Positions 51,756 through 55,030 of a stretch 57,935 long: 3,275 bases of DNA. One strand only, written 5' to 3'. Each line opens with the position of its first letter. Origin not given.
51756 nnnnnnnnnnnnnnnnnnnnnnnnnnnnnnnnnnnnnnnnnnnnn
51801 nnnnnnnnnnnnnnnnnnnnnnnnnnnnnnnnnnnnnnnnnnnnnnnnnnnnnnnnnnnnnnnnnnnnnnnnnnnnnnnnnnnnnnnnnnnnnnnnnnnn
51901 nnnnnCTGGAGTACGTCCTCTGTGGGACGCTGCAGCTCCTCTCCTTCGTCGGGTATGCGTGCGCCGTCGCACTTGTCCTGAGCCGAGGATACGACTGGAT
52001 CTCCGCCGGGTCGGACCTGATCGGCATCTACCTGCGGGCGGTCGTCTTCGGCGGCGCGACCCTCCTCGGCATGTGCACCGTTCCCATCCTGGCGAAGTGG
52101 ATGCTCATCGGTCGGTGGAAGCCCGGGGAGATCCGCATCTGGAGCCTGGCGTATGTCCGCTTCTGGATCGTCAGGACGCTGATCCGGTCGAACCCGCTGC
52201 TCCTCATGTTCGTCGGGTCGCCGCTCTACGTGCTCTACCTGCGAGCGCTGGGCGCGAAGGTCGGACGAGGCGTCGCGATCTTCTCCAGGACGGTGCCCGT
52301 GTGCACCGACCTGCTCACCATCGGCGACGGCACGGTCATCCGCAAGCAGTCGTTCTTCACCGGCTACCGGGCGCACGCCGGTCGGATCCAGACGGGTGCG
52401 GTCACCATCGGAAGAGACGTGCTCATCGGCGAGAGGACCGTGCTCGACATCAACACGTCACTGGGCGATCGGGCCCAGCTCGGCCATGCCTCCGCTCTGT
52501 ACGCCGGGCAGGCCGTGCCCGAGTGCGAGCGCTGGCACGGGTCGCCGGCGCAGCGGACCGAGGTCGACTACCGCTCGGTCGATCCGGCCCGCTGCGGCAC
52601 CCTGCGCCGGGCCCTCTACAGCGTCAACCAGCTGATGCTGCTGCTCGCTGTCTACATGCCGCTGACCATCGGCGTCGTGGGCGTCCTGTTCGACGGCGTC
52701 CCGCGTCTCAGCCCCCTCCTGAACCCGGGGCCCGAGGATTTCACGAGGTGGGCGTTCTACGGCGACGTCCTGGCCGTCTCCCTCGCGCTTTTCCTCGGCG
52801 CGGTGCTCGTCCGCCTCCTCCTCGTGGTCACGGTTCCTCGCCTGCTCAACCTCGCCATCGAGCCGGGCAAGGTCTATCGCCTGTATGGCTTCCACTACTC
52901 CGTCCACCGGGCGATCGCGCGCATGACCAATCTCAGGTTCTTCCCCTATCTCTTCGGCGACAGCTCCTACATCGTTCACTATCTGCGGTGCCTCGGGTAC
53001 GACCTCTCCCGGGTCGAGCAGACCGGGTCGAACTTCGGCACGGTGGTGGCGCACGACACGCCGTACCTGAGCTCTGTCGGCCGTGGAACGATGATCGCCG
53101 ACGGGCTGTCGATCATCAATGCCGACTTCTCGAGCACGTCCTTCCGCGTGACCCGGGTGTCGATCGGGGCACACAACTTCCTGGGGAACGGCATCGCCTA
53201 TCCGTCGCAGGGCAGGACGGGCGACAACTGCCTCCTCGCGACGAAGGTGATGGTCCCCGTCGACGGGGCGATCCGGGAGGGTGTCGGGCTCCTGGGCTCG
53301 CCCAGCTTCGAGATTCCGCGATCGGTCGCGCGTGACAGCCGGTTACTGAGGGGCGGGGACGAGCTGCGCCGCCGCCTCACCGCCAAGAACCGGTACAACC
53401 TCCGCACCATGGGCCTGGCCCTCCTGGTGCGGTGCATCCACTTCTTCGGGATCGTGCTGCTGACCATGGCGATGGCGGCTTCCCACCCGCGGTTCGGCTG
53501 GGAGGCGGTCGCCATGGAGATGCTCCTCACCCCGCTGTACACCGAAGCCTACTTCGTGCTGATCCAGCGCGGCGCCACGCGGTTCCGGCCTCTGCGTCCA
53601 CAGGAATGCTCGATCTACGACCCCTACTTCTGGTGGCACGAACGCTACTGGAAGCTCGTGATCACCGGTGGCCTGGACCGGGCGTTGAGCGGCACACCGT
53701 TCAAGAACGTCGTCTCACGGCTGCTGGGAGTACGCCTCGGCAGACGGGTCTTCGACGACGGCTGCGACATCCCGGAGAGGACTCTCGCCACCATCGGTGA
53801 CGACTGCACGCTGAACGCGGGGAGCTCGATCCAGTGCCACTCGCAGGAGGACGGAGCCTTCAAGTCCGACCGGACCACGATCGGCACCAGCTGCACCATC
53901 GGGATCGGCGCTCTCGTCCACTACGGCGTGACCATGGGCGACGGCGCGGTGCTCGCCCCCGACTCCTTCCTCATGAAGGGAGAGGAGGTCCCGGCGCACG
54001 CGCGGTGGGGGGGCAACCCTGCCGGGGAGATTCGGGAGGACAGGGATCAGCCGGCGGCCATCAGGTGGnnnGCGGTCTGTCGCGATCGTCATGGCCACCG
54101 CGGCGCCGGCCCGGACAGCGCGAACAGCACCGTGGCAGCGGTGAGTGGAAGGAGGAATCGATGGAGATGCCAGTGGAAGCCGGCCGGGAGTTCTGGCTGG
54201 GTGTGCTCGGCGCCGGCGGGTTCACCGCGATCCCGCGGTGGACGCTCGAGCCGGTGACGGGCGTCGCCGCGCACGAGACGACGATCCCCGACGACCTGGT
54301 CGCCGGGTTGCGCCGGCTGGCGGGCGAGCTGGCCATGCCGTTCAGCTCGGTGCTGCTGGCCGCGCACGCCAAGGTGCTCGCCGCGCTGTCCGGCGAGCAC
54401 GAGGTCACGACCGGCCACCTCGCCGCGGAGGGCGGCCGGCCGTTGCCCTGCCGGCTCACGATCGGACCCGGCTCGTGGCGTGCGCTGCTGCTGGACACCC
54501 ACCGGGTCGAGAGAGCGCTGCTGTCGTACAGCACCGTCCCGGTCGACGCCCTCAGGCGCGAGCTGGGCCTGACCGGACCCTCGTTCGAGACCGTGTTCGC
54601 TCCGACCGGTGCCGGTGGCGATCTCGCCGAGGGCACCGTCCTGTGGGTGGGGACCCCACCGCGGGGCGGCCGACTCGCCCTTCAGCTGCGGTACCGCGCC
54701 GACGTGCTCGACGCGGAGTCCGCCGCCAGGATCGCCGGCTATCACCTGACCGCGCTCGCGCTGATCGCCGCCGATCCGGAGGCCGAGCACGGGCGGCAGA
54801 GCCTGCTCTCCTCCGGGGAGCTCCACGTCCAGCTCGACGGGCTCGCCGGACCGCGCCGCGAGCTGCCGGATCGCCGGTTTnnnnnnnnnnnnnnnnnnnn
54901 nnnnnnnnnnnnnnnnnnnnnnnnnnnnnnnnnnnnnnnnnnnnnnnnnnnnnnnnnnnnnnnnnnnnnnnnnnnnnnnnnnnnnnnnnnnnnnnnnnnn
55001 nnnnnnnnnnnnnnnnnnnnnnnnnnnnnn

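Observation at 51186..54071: Pls/PosA-like synthetase with no adenylation domain and a PCP didomain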

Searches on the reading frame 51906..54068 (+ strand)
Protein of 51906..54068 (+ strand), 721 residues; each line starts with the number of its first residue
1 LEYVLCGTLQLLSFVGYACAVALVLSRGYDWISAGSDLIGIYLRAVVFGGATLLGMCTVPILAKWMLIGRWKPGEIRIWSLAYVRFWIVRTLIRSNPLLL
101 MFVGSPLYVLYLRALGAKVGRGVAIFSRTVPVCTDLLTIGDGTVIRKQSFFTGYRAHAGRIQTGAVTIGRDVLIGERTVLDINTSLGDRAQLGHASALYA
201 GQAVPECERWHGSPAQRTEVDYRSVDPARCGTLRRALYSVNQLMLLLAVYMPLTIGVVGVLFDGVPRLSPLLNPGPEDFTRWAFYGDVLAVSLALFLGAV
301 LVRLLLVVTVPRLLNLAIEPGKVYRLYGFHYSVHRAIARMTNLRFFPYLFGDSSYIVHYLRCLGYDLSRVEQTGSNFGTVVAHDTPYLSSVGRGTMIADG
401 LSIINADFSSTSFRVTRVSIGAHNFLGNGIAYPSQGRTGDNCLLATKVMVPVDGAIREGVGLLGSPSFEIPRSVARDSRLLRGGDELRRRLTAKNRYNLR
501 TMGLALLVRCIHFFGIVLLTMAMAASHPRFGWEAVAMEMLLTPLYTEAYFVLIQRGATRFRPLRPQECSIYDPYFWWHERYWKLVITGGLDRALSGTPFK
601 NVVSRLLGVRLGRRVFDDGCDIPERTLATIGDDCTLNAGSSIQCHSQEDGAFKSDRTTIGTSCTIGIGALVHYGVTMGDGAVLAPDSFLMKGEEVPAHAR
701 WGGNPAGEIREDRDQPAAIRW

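Call 74: search_protein_representatives(protein=window:51906-54068:+)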
Query: 721 residues. Proteins with E-value up to 0.001 (for the whole library): 4021; up to 1e-10: 2196; up to 1e-30: 854. The best 150 are listed.
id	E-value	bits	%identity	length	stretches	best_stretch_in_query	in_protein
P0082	4.3e-299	1010.6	67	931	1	2-710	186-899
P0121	2.8e-294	994.6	65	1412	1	2-711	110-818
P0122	5.7e-294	993.6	62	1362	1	1-712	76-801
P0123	4.0e-291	984.2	62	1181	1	2-714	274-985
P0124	1.7e-278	942.4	60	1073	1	2-717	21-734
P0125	1.9e-278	942.3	61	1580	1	3-712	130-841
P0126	2.1e-276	935.5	60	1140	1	3-711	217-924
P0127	1.5e-271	919.5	59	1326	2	25-709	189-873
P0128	5.1e-267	904.5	57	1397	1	3-717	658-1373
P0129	1.1e-266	903.4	60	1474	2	34-716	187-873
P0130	1.4e-266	903.0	57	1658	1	3-712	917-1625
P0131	9.3e-259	877.2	57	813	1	2-709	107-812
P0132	3.0e-257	872.2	58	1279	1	2-717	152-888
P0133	2.3e-255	866.0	65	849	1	93-712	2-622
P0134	2.6e-254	862.5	58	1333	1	2-709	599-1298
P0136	5.9e-245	831.6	54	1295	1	3-708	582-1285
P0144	3.8e-218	742.9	50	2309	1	3-715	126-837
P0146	1.7e-211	720.9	49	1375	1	1-713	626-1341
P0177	1.2e-170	585.9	43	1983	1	3-710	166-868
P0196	8.5e-153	526.9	44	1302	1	15-707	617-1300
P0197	7.4e-152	523.8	45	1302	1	3-707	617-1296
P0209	3.5e-146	505.0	40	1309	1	2-707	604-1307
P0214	3.7e-143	495.0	40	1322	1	3-706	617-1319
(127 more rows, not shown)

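Call 77: search_protein_families(library=pfam, proteins=[P0125, P0144, P0177, P0121, P0129, P0124], max_evalue=0.0001)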
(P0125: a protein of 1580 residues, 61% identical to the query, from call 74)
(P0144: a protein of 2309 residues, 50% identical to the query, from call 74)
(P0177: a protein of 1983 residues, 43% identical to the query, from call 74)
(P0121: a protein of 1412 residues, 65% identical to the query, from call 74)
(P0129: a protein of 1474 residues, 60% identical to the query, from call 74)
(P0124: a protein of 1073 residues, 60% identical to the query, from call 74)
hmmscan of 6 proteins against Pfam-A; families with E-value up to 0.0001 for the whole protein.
P0125 (1580 aa): 3 families
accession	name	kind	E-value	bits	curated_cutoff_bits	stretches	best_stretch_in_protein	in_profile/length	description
PF00501.34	AMP-binding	-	1.2e-79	268.4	29.9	1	1081-1434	1-383/384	AMP-binding enzyme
PF00550.31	PP-binding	-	3.5e-09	37.2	20.8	1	26-90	3-67/67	Phosphopantetheine attachment site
PF13193.12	AMP-binding_C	-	1.4e-07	32.8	24.5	1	1492-1565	1-76/76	AMP-binding enzyme C-terminal domain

P0144 (2309 aa): 8 families
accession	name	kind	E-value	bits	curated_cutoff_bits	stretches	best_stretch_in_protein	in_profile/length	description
PF00501.34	AMP-binding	-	4.3e-79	266.5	29.9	1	1105-1458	1-383/384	AMP-binding enzyme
PF02668.22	TauD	-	1.1e-36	127.6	27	1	2004-2288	18-264/267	Taurine catabolism dioxygenase TauD, TfdA family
PF00550.31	PP-binding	-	3.6e-16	59.6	20.8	2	1619-1678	3-66/67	Phosphopantetheine attachment site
PF00975.26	Thioesterase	-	1e-10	42.7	26.4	1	1702-1932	2-221/226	Thioesterase domain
PF13193.12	AMP-binding_C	-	2.8e-09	38.2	24.5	1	1516-1588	1-76/76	AMP-binding enzyme C-terminal domain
PF00668.25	Condensation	-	1.2e-05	24.7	30.6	0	1034-1084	404-454/456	Condensation domain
PF00132.30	Hexapep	-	1.8e-05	24.7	27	0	778-810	1-33/36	Bacterial transferase hexapeptide (six repeats)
PF14602.12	Hexapep_2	-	8e-05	22.7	27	0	779-807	2-28/34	Hexapeptide repeat of succinyl-transferase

P0177 (1983 aa): 5 families
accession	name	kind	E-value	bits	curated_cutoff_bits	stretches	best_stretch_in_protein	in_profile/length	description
PF00501.34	AMP-binding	-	4.6e-74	249.9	29.9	1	1133-1486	1-383/384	AMP-binding enzyme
PF00975.26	Thioesterase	-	8.7e-21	75.6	26.4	1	1736-1957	1-212/226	Thioesterase domain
PF00550.31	PP-binding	-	7.8e-19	68.1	20.8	2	76-137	5-66/67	Phosphopantetheine attachment site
PF13193.12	AMP-binding_C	-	1.8e-07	32.4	24.5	1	1545-1616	2-76/76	AMP-binding enzyme C-terminal domain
PF00561.26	Abhydrolase_1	-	5.9e-07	29.8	25.8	0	1745-1823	10-90/245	alpha/beta hydrolase fold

P0121 (1412 aa): 6 families
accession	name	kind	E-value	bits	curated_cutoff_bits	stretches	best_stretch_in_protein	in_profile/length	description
PF00550.31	PP-binding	-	7.6e-12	45.8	20.8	1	19-84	2-67/67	Phosphopantetheine attachment site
PF07719.23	TPR_2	-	3.4e-07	30.3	27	0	1202-1226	3-27/34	Tetratricopeptide repeat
PF13424.12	TPR_12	-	3.7e-07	30.7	30.1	0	1202-1262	5-71/77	Tetratricopeptide repeat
PF13174.12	TPR_6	-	1.5e-06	28.9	26.3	0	1205-1225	5-25/33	Tetratricopeptide repeat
PF14559.12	TPR_19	-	8.3e-06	26.5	25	0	1337-1397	1-61/68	Tetratricopeptide repeat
PF00132.30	Hexapep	-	1.7e-05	24.8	27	0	764-795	2-33/36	Bacterial transferase hexapeptide (six repeats)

P0129 (1474 aa): 2 families
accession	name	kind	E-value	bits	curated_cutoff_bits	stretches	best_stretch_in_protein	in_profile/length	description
PF00202.27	Aminotran_3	-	1.1e-41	143.3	30.5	1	1226-1444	192-403/403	Aminotransferase class-III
PF00550.31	PP-binding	-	1e-07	32.5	20.8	1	32-97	2-67/67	Phosphopantetheine attachment site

P0124 (1073 aa): 0 families

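Call 78: list_cluster_members(proteins=[P0214, P0209, P0196, P0197, P0136, P0134, P0128, P0146, P0144, P0177])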
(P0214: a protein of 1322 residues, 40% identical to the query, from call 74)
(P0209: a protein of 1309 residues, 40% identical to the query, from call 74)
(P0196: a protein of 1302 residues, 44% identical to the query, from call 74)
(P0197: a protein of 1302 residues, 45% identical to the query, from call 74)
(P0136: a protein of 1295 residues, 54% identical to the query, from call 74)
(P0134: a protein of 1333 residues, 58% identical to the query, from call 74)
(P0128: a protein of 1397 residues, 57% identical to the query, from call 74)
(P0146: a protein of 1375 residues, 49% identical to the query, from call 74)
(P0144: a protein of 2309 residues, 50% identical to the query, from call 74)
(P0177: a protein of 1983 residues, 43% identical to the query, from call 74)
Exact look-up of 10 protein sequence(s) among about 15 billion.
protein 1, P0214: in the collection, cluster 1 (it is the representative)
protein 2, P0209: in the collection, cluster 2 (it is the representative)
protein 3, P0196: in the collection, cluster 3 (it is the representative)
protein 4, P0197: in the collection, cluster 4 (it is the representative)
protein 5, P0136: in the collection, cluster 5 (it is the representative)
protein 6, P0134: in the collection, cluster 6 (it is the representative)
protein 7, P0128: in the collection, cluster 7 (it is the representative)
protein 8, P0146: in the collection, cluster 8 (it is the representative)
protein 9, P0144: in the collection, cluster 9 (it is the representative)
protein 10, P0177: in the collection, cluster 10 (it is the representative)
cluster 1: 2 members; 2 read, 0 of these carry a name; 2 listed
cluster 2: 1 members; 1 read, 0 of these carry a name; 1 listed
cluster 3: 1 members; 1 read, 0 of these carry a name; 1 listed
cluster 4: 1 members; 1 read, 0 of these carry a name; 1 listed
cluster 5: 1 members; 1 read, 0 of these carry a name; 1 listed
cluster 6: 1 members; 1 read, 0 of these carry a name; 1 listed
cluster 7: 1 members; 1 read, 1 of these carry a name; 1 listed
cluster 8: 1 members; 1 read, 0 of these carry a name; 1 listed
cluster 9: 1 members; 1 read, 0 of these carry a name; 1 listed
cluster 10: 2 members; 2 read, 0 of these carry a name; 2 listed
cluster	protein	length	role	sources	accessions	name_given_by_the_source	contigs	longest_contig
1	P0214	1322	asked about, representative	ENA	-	-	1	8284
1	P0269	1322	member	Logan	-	-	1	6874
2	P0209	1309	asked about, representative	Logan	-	-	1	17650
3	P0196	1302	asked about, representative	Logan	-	-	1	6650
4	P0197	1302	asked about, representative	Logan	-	-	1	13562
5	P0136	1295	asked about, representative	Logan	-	-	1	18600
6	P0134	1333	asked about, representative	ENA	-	-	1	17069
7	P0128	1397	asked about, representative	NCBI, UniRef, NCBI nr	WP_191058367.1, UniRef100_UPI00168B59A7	Pls/PosA family non-ribosomal peptide synthetase [Geminicoccus harenae] | Pls/PosA family non-ribosomal peptide synthetase n=1 Tax=Geminicoccus harenae ...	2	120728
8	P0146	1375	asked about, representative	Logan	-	-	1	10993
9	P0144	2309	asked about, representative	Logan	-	-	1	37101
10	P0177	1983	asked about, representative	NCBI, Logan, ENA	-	-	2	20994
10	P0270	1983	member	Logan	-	-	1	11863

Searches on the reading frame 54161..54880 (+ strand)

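Call 43: search_protein_families(library=pfam, proteins=[window:54161-54880:+], max_evalue=1)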
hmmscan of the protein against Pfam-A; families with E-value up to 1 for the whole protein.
window:54161-54880:+ (240 aa): 1 family
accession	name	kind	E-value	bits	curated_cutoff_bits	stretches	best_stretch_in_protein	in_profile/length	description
PF00668.25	Condensation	-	0.00017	20.9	30.6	1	167-220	398-451/456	Condensation domain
